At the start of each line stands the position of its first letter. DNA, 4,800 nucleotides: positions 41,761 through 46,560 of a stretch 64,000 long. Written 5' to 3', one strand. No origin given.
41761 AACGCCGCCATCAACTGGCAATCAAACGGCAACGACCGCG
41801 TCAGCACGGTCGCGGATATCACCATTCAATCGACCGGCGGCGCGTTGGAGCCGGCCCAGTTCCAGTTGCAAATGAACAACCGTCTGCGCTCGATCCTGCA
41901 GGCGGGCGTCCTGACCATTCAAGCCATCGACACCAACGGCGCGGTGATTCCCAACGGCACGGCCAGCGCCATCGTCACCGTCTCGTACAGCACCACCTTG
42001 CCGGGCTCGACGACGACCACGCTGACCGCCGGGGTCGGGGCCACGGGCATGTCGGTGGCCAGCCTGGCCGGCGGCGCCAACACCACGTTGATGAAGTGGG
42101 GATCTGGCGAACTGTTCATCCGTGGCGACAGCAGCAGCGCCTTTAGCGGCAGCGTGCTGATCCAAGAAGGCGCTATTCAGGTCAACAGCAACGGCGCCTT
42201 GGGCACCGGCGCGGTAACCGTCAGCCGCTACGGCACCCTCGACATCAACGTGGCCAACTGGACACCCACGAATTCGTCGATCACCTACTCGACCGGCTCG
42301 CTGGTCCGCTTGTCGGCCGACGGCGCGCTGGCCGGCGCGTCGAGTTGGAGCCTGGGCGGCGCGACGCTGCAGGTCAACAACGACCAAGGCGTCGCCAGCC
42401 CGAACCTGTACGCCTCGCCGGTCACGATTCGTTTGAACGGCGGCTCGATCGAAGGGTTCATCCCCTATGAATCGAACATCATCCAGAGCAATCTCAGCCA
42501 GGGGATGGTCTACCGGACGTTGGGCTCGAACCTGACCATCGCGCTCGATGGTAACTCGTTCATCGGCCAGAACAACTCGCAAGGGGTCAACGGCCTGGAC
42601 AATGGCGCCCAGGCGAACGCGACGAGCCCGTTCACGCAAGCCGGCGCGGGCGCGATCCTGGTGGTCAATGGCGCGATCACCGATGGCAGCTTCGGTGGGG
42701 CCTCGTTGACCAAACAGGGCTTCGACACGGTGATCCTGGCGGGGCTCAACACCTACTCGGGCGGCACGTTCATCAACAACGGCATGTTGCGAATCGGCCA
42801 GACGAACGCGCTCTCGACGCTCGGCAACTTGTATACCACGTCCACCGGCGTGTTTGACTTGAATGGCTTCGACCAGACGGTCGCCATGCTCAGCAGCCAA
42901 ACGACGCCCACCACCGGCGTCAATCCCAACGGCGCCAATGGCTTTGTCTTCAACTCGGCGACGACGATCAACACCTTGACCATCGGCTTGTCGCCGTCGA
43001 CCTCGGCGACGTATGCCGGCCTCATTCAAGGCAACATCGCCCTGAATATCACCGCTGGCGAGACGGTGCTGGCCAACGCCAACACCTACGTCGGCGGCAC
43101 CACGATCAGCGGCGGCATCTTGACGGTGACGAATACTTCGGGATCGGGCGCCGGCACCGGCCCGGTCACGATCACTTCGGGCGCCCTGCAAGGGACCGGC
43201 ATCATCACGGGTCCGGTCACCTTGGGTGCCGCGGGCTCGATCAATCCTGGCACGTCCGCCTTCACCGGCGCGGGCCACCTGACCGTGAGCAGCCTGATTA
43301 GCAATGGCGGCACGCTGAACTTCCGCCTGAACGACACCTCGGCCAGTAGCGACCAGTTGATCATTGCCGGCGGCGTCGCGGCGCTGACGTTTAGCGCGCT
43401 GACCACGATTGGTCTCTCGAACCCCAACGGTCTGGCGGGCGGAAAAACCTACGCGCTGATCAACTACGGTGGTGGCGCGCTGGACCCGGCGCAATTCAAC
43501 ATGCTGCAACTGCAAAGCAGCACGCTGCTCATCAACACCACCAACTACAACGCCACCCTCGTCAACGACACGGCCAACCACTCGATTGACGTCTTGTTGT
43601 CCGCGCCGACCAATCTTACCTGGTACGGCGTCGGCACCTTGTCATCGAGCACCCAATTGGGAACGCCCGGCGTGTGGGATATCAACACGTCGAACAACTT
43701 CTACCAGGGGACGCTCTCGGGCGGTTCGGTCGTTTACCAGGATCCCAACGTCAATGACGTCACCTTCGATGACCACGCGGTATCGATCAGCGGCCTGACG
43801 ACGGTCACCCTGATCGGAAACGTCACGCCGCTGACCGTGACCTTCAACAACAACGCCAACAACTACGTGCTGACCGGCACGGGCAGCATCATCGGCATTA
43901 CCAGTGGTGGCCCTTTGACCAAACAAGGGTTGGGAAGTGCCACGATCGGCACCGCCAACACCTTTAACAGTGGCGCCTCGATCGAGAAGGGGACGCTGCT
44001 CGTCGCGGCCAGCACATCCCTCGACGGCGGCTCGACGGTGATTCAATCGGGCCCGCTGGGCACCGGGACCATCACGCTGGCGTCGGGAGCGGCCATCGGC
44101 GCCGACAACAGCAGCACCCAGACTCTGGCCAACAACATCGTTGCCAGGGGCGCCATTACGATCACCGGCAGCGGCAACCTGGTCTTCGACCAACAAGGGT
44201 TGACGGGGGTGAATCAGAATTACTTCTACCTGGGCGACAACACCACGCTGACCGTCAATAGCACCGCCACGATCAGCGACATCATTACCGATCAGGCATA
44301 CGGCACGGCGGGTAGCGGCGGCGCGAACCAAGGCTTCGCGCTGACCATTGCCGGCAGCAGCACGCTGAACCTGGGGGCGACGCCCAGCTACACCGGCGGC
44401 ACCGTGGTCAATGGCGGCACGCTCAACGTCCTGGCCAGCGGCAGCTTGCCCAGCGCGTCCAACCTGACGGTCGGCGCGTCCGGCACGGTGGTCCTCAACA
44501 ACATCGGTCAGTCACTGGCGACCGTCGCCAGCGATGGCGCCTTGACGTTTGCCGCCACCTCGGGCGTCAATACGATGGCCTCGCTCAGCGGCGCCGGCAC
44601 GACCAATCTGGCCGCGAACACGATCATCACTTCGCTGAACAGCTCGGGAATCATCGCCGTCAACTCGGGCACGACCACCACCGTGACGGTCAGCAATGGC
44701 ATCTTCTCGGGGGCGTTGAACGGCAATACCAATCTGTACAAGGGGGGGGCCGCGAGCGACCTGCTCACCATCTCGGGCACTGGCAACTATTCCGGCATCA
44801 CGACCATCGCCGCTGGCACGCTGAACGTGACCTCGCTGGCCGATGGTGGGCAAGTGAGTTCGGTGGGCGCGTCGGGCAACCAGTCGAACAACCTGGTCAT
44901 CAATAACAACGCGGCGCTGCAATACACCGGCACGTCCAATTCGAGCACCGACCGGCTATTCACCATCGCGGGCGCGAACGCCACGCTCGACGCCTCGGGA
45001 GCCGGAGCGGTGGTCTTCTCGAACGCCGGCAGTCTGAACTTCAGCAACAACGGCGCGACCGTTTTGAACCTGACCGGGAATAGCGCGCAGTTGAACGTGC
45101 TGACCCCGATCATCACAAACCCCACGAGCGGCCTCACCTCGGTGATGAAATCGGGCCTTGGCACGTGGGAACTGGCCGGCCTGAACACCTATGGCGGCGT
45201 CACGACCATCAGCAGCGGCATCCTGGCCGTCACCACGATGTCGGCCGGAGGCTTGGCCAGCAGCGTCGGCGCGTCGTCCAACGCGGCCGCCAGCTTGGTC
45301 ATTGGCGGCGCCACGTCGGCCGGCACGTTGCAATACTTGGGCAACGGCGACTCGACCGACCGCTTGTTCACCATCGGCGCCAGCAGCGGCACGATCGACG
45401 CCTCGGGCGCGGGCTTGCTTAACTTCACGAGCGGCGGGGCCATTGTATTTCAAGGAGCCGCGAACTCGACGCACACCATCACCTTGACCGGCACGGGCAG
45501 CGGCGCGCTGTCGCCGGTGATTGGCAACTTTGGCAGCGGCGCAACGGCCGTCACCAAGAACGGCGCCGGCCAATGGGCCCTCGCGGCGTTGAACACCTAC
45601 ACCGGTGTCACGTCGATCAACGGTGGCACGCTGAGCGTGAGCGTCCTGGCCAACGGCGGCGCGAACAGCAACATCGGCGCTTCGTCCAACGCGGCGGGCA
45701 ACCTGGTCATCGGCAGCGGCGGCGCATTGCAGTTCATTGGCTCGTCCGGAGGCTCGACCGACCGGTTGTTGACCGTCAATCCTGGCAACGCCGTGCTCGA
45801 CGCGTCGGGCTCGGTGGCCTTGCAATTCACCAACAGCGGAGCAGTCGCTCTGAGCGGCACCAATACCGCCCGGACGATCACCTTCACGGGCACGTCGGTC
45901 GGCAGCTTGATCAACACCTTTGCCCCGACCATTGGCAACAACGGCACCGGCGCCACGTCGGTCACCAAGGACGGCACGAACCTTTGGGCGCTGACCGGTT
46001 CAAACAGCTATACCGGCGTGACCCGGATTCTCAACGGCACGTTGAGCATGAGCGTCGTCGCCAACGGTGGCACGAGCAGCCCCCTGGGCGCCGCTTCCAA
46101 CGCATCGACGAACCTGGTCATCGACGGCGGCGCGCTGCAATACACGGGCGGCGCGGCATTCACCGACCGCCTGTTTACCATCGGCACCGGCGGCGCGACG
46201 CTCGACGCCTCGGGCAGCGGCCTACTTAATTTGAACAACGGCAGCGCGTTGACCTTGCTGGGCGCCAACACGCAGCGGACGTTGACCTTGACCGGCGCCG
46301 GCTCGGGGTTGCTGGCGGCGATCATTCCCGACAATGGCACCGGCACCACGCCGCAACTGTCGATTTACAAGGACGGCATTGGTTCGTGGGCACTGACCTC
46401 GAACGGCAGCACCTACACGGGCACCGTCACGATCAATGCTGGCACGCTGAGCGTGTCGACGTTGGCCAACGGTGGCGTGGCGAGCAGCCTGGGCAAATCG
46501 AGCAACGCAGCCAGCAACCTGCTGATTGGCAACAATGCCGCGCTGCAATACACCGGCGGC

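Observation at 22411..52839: Single 30.4-kb ORF: a 10,142-aa PEP-CTERM-tailed beta-strand-repeat giant protein of unknown function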

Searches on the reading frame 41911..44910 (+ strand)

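Call 93: search_protein_families(library=pfam, proteins=[window:41911-44910:+], max_evalue=0.1)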
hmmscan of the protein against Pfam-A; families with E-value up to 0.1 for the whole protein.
window:41911-44910:+ (1000 aa): 1 family
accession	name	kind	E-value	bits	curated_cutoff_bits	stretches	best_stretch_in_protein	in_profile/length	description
PF12951.13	PATR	-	6.7e-13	48.9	27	4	266-295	1-30/30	Passenger-associated-transport-repeat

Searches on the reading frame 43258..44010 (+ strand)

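Call 48: search_protein_families(library=pfam, proteins=[window:43258-44010:+], max_evalue=10)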
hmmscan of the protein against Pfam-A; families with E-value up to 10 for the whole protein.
window:43258-44010:+ (251 aa): 1 family
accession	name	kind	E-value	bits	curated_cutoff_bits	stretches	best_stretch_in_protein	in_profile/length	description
PF12951.13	PATR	-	0.042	14.3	27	1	220-249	1-30/30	Passenger-associated-transport-repeat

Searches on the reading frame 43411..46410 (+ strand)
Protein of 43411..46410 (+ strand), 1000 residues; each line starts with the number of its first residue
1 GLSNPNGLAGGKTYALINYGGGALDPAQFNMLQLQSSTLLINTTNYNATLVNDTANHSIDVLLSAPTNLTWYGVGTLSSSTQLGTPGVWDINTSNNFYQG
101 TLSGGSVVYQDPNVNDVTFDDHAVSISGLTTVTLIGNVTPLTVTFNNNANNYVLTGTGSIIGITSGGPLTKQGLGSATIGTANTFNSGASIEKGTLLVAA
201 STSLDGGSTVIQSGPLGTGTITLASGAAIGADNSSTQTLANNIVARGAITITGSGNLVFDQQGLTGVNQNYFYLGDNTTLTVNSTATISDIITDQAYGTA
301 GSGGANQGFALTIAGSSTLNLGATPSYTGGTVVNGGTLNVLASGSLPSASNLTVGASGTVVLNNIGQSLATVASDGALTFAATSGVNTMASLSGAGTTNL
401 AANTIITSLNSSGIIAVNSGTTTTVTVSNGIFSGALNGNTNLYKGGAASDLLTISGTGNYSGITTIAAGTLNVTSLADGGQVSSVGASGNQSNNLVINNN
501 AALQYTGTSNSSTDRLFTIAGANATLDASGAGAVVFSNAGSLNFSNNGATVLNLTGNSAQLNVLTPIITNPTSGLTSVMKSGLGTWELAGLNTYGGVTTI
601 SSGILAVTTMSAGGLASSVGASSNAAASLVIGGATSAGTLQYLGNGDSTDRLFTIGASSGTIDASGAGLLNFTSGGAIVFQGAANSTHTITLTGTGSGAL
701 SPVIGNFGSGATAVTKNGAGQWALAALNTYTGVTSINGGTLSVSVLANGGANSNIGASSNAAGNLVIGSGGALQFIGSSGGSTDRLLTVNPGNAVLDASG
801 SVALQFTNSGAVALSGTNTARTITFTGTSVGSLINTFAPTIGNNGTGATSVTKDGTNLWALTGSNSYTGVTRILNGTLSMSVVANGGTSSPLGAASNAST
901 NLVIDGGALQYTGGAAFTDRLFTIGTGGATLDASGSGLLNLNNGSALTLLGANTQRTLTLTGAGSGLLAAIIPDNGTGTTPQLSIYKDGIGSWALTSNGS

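Call 4: search_protein_families(library=pfam, proteins=[window:43411-46410:+], max_evalue=0.01)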
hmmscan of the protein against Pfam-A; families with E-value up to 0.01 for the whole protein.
window:43411-46410:+ (1000 aa): 1 family
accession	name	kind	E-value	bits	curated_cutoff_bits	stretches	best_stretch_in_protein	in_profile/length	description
PF12951.13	PATR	-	9.6e-17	61.2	27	4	714-743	1-30/30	Passenger-associated-transport-repeat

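Call 7: search_protein_families(library=ncbifam, proteins=[window:43411-46410:+], max_evalue=0.01)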
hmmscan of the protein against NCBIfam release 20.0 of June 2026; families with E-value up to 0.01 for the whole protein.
window:43411-46410:+ (1000 aa): 1 family
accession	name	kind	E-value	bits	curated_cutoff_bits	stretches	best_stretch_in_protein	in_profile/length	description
TIGR02601.1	autotrns_rpt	repeat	1.4e-21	75.9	19.85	5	713-744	1-32/32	beta strand repeat protein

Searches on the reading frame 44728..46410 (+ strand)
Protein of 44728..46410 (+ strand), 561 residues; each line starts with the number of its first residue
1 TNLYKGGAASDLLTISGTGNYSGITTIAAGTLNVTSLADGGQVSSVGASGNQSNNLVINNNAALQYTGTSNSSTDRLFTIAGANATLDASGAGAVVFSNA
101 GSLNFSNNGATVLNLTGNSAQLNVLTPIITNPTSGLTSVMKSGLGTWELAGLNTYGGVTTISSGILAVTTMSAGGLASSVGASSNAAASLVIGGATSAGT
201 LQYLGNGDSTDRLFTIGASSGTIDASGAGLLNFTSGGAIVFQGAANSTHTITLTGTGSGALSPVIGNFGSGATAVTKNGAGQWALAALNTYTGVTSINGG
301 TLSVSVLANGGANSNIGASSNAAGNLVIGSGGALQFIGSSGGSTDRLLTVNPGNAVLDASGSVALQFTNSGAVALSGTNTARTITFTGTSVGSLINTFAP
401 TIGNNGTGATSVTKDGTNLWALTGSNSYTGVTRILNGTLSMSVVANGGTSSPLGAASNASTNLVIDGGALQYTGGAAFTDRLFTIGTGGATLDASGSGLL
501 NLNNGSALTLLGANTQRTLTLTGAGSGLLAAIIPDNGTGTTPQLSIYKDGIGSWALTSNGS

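Call 29: predict_structure(alignment_id=A1)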
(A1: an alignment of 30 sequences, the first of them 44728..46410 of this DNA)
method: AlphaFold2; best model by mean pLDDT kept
length: 561 residues; sequences in the alignment: 30
mean_pLDDT: 95.7   pTM: 0.92
mean pLDDT of the five models: 95.7, 95.5, 95.3, 95.0, 94.2
residues with pLDDT >= 90: 522; 70-90: 35; 50-70: 4; < 50: 0
segments of 3 or more residues with pLDDT < 50: none
pLDDT, mean of each block of 10 residues (from residue 1): 87 89 94 95 92 95 96 97 97 97 96 98 98 97 98 98 98 98 97 95 98 96 98 98 94 98 97 98 98 98 98 98 97 96 95 96 97 96 96 91 96 97 98 98 97 97 98 97 97 97 96 92 97 80 87 91 70
secondary structure, 60 per line:
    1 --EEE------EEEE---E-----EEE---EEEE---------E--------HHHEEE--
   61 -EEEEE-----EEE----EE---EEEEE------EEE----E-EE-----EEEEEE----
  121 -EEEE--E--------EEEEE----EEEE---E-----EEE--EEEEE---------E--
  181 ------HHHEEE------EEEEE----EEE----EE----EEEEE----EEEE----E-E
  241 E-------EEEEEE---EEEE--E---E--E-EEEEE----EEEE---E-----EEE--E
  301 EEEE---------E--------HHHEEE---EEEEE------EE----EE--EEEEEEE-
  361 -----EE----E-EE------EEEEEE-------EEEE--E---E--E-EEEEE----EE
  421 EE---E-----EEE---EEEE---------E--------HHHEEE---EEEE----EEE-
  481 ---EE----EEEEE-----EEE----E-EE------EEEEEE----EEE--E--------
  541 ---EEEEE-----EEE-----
elements in order: E3-5 E12-15 E25-27 E31-34 E56-58 E62-66 E72-74 E84-88 E95-97 E111-116 E122-125 E137-141 E146-149 E159-161 E164-168 E190-192 E199-203 E208-210 E221-225 E230-233 E249-254 E258-261 E273-277 E282-285 E295-297 E300-304 E326-328 E332-336 E353-359 E382-387 E395-398 E410-414 E419-422 E432-434 E438-441 E463-465 E469-472 E477-479 E490-494 E500-502 E517-522 E527-529 E544-548 E554-556

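Call 32: fold_search(model_id=the predicted structure, library=pdb)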
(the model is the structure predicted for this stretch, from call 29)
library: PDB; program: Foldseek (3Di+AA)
matches with E <= 10: 64; with E <= 0.001: 0
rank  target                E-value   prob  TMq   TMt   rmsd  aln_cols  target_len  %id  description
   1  7koh_A                5.4e-02  0.51  0.25  0.25  14.5       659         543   13  Crystal structure of antigen 43 from Escherichia coli EDL933 (released 2022-03-09)
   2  7jvi_A                6.5e-02  0.51  0.20  0.26  15.3       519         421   10  Crystal structure of a beta-helix domain retrieved from capybara gut metagenome (released 2021-09-08)
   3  7ko9                  1.0e-01  0.23  0.21  0.21  14.6       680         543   12  Crystal structure of antigen 43 from uropathogenic Escherichia coli UTI89 (released 2022-03-09)
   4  4kh3                  1.1e-01  0.21  0.21  0.23  14.9       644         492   14  Structure of a bacterial self-associating protein (released 2014-01-15)
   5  7koh_B                1.4e-01  0.38  0.27  0.27  14.4       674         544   14  Crystal structure of antigen 43 from Escherichia coli EDL933 (released 2022-03-09)
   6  7koh_C                1.8e-01  0.25  0.27  0.28  13.2       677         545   12  Crystal structure of antigen 43 from Escherichia coli EDL933 (released 2022-03-09)
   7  4xle_A                2.8e-01  0.05  0.11  0.10  19.3       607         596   10  Tailspike protein double mutant D339N/E372A of E. coli bacteriophage HK620 in complex with hexasaccharide (released 2016-01-20)
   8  8vbb_A                3.9e-01  0.11  0.23  0.15  17.9       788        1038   16  The secreted adhesin EtpA of Enterotoxigenic Escherichia coli in complex with the mouse mAb 1G05 (released 2024-09-04)
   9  4xn3_A                9.3e-01  0.04  0.15  0.14  18.4       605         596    9  Tailspike protein mutant E372A of E. coli bacteriophage HK620 in complex with hexasaccharide (released 2016-01-27)
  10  4q1q_A                1.1e+00  0.16  0.17  0.28  12.4       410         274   14  Crystal structure of TibC-catalyzed hyper-glycosylated TibA55-350 fragment (released 2014-09-17)
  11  4om9                  1.1e+00  0.08  0.20  0.15  16.5       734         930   11  X-Ray Crystal Structure of the passenger domain of Plasmid encoded toxin, an Autrotansporter Enterotoxin from enteroaggr (released 2014-03-12)
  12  5ke1_A                1.2e+00  0.12  0.14  0.22  14.2       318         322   16  Structure of a C-terminal fragment of the IcsA/VirG passenger-domain (released 2017-03-15)
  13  4avz                  1.5e+00  0.02  0.11  0.11  19.4       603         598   11  Tailspike protein mutant E372Q of E. coli bacteriophage HK620 (released 2012-09-26)
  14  4xlc                  1.7e+00  0.02  0.12  0.12  19.1       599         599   11  Tailspike protein double mutant D339N/E372A of E. coli bacteriophage HK620 (released 2016-01-20)
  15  7koh_D                1.8e+00  0.05  0.22  0.22  14.8       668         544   12  Crystal structure of antigen 43 from Escherichia coli EDL933 (released 2022-03-09)
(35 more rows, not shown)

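Call 76: search_solved_structures(query=window:44728-46410:+, max_evalue=0.01)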
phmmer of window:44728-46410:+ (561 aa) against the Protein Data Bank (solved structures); distinct sequences matched with E-value up to 0.01: 0.

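Call 77: search_solved_structures(query=A1, max_evalue=1)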
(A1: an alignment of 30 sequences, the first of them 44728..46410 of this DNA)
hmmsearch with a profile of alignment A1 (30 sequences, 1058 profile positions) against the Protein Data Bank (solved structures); distinct sequences matched with E-value up to 1: 3.
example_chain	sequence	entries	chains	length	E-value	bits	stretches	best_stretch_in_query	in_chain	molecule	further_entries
8e7f_A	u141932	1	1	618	6.1e-16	60.9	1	805-959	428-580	Extracellular serine protease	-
5ke1_A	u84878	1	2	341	4e-10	41.7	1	731-933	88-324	Outer membrane protein IcsA autotransporter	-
8axg_AAA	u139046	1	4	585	7.4e-06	27.5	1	725-860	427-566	Fusolisin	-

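Call 82: find_related_loci(query=window:44728-46410:+, collection=metagenome_contigs, flank=10000)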
Query window:44728-46410:+ (561 aa) in metagenome_contigs; peptide patterns used: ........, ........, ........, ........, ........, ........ (x = any residue, [..] = any of these).
342 stretches matched a pattern, but none encodes a relative of the query by tblastn (E <= 1e-3).
